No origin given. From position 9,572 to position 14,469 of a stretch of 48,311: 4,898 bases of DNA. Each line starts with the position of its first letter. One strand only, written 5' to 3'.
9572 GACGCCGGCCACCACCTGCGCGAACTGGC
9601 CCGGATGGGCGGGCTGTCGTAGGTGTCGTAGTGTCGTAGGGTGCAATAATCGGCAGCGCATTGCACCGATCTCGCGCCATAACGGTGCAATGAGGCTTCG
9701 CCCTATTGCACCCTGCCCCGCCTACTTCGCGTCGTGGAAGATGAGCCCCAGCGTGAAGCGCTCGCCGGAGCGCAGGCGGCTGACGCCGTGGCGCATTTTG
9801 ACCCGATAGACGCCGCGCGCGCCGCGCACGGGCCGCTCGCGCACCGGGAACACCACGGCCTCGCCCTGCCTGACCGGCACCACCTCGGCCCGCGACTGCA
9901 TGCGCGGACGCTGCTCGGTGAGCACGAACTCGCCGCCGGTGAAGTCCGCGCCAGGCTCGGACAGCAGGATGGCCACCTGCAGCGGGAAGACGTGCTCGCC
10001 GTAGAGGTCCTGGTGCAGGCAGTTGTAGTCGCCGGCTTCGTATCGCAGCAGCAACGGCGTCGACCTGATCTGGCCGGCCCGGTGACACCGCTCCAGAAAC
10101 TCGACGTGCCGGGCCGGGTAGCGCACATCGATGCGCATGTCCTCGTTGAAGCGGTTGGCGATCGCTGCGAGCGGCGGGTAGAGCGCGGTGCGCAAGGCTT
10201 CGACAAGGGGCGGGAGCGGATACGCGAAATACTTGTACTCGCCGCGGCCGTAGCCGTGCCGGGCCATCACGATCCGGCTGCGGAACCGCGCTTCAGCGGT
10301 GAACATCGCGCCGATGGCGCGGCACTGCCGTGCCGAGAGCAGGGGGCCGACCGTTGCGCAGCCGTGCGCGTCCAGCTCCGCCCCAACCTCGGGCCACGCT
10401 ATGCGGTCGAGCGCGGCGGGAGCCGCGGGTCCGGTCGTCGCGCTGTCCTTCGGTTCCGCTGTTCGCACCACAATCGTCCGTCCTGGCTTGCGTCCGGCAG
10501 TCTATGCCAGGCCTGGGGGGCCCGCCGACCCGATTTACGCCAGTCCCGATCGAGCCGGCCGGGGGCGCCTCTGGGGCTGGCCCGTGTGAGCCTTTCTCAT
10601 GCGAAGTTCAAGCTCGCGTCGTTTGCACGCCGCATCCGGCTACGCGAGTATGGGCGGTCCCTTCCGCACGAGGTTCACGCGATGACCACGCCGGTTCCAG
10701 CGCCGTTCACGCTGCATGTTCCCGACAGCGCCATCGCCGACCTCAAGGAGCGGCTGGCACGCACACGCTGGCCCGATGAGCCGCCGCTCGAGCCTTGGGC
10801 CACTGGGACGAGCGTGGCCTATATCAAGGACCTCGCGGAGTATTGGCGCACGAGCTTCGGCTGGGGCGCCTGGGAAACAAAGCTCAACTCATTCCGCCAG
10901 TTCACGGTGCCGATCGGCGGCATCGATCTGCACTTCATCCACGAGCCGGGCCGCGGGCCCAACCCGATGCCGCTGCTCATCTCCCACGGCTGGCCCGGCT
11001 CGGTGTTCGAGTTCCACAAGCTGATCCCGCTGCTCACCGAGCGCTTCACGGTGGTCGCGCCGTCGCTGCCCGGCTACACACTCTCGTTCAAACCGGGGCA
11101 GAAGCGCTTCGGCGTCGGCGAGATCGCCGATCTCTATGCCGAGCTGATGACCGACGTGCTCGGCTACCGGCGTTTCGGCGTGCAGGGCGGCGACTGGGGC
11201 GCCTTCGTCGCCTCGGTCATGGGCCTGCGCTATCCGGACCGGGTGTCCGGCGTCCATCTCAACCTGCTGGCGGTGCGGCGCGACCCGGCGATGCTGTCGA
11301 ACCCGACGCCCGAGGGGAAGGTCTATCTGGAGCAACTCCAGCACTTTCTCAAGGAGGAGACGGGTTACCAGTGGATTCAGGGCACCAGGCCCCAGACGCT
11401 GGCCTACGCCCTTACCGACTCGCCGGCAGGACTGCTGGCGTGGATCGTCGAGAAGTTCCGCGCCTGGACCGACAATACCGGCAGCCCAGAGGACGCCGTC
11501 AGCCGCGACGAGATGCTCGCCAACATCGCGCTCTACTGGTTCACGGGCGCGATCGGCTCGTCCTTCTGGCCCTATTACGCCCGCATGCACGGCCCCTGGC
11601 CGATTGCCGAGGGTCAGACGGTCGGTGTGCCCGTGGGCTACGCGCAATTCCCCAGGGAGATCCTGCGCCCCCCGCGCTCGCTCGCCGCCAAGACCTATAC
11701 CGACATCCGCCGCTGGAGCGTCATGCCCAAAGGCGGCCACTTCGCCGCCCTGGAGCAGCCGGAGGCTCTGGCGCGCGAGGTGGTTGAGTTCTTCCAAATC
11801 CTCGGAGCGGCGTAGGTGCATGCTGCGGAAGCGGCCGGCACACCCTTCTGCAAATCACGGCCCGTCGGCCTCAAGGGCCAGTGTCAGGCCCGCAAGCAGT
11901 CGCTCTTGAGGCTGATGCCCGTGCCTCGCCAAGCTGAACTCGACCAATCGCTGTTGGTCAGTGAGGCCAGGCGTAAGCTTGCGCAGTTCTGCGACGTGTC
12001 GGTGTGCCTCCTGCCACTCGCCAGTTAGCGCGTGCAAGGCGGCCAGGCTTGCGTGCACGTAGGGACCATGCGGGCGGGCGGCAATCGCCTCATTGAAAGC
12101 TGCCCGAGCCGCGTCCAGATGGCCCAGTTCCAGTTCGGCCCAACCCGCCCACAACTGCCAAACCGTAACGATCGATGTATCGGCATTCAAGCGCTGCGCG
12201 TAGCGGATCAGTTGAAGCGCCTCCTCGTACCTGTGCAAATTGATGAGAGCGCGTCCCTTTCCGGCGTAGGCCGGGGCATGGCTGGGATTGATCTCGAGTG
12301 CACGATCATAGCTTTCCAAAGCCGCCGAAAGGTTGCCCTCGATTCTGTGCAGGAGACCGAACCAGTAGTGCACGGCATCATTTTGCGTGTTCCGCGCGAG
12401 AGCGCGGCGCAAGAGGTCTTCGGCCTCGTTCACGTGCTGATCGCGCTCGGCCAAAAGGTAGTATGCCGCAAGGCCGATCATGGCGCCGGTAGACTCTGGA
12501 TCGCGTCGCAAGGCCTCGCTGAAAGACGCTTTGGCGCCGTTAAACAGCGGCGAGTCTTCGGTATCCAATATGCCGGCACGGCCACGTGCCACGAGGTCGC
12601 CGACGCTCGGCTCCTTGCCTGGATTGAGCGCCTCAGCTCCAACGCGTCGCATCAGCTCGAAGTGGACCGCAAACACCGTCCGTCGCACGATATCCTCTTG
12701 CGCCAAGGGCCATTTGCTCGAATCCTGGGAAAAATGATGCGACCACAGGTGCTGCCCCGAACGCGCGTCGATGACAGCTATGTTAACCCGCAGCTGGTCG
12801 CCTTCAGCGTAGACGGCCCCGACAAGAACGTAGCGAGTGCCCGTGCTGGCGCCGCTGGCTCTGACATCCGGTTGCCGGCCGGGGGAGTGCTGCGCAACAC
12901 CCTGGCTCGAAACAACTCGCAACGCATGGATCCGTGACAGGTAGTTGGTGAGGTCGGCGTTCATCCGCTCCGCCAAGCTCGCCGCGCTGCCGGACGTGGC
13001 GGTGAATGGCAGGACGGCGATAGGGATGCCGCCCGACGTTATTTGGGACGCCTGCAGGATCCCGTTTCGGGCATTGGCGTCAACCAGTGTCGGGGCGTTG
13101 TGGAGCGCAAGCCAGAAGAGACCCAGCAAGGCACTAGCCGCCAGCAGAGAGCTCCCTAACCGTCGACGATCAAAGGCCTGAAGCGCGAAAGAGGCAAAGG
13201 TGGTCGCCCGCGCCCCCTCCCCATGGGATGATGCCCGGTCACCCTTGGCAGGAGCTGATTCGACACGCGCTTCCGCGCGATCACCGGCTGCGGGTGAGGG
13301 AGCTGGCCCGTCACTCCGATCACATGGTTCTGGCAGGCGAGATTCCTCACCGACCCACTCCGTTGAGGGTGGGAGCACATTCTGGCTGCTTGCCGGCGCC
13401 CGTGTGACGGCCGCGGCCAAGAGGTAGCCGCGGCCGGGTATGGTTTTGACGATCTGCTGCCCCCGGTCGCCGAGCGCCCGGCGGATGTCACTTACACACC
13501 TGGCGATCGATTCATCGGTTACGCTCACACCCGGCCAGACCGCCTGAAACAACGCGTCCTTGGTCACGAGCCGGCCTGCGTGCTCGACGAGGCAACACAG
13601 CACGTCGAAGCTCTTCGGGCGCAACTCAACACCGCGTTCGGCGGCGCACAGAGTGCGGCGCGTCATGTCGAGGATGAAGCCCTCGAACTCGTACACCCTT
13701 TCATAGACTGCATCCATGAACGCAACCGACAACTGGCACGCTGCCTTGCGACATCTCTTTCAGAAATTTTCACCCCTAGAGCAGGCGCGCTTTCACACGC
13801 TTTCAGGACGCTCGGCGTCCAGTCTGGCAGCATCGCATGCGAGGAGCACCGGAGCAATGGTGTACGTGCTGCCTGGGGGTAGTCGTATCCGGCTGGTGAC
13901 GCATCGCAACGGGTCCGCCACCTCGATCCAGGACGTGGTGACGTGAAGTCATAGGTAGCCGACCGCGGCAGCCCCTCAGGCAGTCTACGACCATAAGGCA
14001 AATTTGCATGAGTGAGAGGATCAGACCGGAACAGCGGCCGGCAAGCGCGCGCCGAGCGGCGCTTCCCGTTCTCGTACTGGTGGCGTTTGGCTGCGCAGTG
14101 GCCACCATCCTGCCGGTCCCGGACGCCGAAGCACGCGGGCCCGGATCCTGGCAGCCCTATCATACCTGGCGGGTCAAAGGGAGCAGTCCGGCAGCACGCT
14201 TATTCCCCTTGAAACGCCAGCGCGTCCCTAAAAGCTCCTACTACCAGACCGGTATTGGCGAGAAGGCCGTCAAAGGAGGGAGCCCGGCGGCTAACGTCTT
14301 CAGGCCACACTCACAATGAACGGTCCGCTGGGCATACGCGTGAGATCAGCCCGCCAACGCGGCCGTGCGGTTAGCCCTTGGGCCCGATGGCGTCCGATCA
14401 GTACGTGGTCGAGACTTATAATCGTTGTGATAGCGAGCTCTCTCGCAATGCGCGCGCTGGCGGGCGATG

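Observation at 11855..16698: Lower-GC islet: a membrane CadC-like/TPR regulator divergent from three genes with signal-like N-termini, none in a family I can name - best candidate for an undescribed system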

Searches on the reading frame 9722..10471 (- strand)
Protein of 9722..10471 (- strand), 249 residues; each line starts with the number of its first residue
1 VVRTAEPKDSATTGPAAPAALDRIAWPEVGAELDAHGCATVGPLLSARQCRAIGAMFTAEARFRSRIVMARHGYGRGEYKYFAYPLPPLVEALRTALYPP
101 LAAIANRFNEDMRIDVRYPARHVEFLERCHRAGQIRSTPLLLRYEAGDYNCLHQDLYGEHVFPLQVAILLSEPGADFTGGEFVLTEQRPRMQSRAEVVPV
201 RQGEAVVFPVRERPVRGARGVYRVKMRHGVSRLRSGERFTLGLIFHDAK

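Call 63: search_protein_families(library=pfam, proteins=[window:9722-10471:-], max_evalue=0.001)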
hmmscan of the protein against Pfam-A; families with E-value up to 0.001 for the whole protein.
window:9722-10471:- (249 aa): 2 families
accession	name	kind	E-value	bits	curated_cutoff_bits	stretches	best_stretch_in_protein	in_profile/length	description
PF09859.15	Oxygenase-NA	-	7.6e-88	292.9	26.2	1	77-248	1-172/172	Oxygenase, catalysing oxidative methylation of damaged DNA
PF13640.12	2OG-FeII_Oxy_3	-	6.8e-06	27.4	27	1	141-245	3-97/98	2OG-Fe(II) oxygenase superfamily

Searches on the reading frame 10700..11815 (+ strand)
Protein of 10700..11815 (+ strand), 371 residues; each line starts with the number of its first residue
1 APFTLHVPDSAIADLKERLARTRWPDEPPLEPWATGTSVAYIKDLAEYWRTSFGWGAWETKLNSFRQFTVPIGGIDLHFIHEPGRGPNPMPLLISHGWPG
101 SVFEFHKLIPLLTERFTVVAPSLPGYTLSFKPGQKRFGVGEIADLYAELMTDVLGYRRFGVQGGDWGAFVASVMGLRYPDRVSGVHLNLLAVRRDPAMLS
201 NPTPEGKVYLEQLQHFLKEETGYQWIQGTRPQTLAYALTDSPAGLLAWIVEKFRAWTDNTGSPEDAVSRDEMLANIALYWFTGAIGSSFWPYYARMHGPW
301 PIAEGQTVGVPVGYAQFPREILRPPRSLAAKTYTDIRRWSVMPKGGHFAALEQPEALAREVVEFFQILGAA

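Call 63: search_protein_families(library=pfam, proteins=[window:10700-11815:+], max_evalue=0.001)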
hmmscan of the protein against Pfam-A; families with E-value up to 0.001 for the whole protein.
window:10700-11815:+ (371 aa): 3 families
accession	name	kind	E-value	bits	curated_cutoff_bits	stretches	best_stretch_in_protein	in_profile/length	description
PF06441.18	EHN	-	1.8e-33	115.4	22.8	1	2-105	3-107/107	Epoxide hydrolase N terminus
PF00561.26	Abhydrolase_1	-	2.2e-18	67.3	25.8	1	91-188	2-100/245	alpha/beta hydrolase fold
PF12697.13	Abhydrolase_6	-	1.3e-08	36.2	26.3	1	93-359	2-216/217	Alpha/beta hydrolase family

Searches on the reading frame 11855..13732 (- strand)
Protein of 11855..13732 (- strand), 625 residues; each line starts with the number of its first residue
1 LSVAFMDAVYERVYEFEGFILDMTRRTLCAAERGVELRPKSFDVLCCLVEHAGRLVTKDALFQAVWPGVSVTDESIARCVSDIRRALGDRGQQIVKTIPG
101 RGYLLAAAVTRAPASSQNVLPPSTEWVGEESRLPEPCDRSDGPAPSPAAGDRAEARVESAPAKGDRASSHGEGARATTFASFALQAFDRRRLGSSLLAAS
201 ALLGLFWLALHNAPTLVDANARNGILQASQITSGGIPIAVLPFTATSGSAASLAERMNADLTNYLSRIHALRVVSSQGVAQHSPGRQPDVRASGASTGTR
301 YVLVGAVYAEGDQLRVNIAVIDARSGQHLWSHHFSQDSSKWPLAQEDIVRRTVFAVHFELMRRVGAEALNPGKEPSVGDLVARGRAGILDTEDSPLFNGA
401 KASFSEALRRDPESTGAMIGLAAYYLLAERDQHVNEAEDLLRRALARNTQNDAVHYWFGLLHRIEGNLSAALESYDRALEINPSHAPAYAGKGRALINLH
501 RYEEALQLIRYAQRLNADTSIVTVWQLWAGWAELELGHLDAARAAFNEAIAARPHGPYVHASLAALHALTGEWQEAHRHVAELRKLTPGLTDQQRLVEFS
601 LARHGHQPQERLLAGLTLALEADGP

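Call 3: search_protein_families(library=pfam, proteins=[window:11855-13732:-], max_evalue=1)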
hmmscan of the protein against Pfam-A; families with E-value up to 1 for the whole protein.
window:11855-13732:- (625 aa): 25 families
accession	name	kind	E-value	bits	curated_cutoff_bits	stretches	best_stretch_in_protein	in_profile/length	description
PF07719.23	TPR_2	-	2.7e-17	61.8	27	4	454-485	3-34/34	Tetratricopeptide repeat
PF14559.12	TPR_19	-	8.1e-17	61.8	25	3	465-513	4-52/68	Tetratricopeptide repeat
PF00486.34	Trans_reg_C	-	5.4e-16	58.9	26.2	1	34-105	3-77/77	Transcriptional regulatory protein, C terminal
PF13431.12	TPR_17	-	5.1e-15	54.9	24.4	1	475-507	2-34/34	Tetratricopeptide repeat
PF00515.34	TPR_1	-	1.7e-13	50.2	27.8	2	459-485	8-34/34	Tetratricopeptide repeat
PF13181.12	TPR_8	-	9.8e-12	44.5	25.7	2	454-485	3-34/34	Tetratricopeptide repeat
PF13414.12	TPR_11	-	2.1e-11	43.7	26.8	2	459-496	1-38/42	TPR repeat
PF13432.12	TPR_16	-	7.4e-11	42.7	32.7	3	430-485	9-64/65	Tetratricopeptide repeat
PF13428.12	TPR_14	-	2.6e-10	40.4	23.5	2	454-494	3-43/44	Tetratricopeptide repeat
PF23914.1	TPR_CcmH_CycH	-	6.4e-09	36.3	42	1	399-487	68-156/158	Cytochrome c-type biogenesis protein H TPR domain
PF12895.13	ANAPC3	-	8.4e-07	29.6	27.2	1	433-509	4-79/82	Anaphase-promoting complex, cyclosome, subunit 3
PF04052.18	TolB_N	-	9.8e-05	22.9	22.4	1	235-328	12-105/106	TolB amino-terminal domain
PF13424.12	TPR_12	-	0.00016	22.2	30.1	1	456-508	7-67/77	Tetratricopeptide repeat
PF13371.12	TPR_9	-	0.0014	19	35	1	465-508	8-51/73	Tetratricopeptide repeat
PF23241.1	HAT_PRP39_C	-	0.0016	19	33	1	516-592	53-128/139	PRP39 C-terminal HAT repeat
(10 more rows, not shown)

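Call 4: search_protein_families(library=ncbifam, proteins=[window:11855-13732:-], max_evalue=1)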
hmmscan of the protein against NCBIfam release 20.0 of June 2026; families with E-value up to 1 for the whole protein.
window:11855-13732:- (625 aa): 64 families (the best 25 are shown)
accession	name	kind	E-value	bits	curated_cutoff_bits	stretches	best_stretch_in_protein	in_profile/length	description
NF009037.0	PRK12370.1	equivalog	1.3e-22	79.9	589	2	8-109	8-109/553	HilA/EilA family virulence transcriptional regulator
TIGR02917.1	PEP_TPR_lipo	equivalog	2e-16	59.1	312.2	2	398-506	142-247/899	XrtA/PEP-CTERM system TPR-repeat protein PrsT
NF007540.1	PRK10153.1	equivalog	1.9e-15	56.7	400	1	13-187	5-173/516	lysine decarboxylation/transport transcriptional activator CadC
NF040959.1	MamA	equivalog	4.2e-15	55.7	200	2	466-582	85-198/204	magnetosome protein MamA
TIGR02521.1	type_IV_pilW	equivalog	3.5e-13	49.6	154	1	420-582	36-194/234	type IV pilus biogenesis/stability protein PilW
TIGR04510.1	mod_pep_cyc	subfamily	1.3e-12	47.1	400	1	297-590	314-601/814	putative peptide modification system cyclase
NF033762.1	social_mot_Tgl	equivalog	3.5e-10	39.7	225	1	427-595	40-208/252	social motility TPR repeat lipoprotein Tgl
NF053854.1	RespRegPhoBBctds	equivalog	4.5e-09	36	270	1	11-104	130-223/225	two-component system response regulator PhoB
NF033117.2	vanR_ACDEGLN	exception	5.1e-09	36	350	1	11-104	128-224/226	VanR-ABDEGLN family response regulator transcription factor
NF008870.1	PRK11906.1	equivalog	1.8e-08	33.8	800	1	27-112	22-108/458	HilA family transcriptional regulator YgeH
NF007977.0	PRK10701.1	equivalog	9.5e-08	31.8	330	1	12-108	137-236/241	two-component system response regulator RstA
NF008034.0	PRK10766.1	equivalog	1.5e-07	31.2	275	1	11-109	134-230/231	two-component system response regulator TorR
NF045914.1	RespRegNblR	equivalog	2.2e-07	30.7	300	1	9-106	127-226/228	response regulator transcription factor NblR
TIGR02154.1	PhoB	equivalog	2.2e-07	30.4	296.2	1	11-105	129-225/226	phosphate regulon transcriptional regulator PhoB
NF033758.1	gliding_GltE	equivalog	2.2e-07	30.2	225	1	398-503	239-338/411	adventurous gliding motility TPR repeat lipoprotein GltE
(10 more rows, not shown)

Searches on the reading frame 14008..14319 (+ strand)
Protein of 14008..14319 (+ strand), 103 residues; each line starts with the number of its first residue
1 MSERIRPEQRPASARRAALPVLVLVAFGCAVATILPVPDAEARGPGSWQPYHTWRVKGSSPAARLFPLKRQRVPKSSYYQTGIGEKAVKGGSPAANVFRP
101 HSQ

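Call 3: search_protein_families(library=pfam, proteins=[window:14008-14319:+], max_evalue=1)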
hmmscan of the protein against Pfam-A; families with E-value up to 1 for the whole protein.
window:14008-14319:+ (103 aa): 0 families

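Call 4: search_protein_families(library=ncbifam, proteins=[window:14008-14319:+], max_evalue=1)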
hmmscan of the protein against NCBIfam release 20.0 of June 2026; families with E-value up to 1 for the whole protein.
window:14008-14319:+ (103 aa): 1 family
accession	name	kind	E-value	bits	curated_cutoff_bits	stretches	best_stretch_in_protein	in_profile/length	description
NF038083.1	CU044_5270_fam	subfamily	0.053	13.3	100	1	4-65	15-79/284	CU044_5270 family protein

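Call 42: find_homologous_proteins(query=window:14008-14316:+, max_evalue=0.01)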
Query window:14008-14316:+ (103 aa): 1 proteins with E <= 0.01 among 46 candidates.
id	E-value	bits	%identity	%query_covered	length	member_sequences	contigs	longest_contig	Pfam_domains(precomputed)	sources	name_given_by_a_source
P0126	1.1e-61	223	100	100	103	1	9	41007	-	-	-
